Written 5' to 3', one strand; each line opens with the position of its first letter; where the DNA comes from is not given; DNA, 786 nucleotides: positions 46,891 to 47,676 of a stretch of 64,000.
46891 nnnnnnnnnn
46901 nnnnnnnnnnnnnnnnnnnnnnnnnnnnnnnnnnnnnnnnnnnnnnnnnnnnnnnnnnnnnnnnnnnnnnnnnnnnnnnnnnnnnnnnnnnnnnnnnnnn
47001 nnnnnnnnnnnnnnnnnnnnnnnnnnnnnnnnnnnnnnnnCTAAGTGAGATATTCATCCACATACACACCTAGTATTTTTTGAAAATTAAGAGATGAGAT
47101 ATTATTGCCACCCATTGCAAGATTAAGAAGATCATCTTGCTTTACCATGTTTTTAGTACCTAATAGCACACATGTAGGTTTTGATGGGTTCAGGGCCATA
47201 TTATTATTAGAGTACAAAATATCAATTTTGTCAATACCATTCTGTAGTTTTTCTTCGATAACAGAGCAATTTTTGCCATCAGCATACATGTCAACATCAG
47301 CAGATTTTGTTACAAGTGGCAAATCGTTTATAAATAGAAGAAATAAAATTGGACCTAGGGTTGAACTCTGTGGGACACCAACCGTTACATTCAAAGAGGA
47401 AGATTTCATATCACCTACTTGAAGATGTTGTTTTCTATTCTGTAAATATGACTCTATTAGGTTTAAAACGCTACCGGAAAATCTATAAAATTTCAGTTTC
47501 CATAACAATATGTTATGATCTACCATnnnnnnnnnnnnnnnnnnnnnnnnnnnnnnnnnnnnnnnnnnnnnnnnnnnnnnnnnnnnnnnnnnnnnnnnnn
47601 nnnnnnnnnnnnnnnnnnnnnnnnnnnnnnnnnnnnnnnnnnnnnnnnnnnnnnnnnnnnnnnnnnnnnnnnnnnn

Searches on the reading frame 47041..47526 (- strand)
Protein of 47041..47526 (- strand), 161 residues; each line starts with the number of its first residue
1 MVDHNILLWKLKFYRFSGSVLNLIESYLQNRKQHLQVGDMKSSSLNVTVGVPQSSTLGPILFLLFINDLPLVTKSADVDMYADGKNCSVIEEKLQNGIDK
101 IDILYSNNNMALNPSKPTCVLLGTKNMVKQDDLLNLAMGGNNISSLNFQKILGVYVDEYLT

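Call 27: search_protein_families(library=pfam, proteins=[window:47041-47526:-], max_evalue=0.01)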
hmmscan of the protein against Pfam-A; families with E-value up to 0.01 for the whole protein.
window:47041-47526:- (161 aa): 1 family
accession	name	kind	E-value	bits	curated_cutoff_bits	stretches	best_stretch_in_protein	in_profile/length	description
PF00078.32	RVT_1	-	2.5e-05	24.5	29.6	1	2-121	82-193/205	Reverse transcriptase (RNA-dependent DNA polymerase)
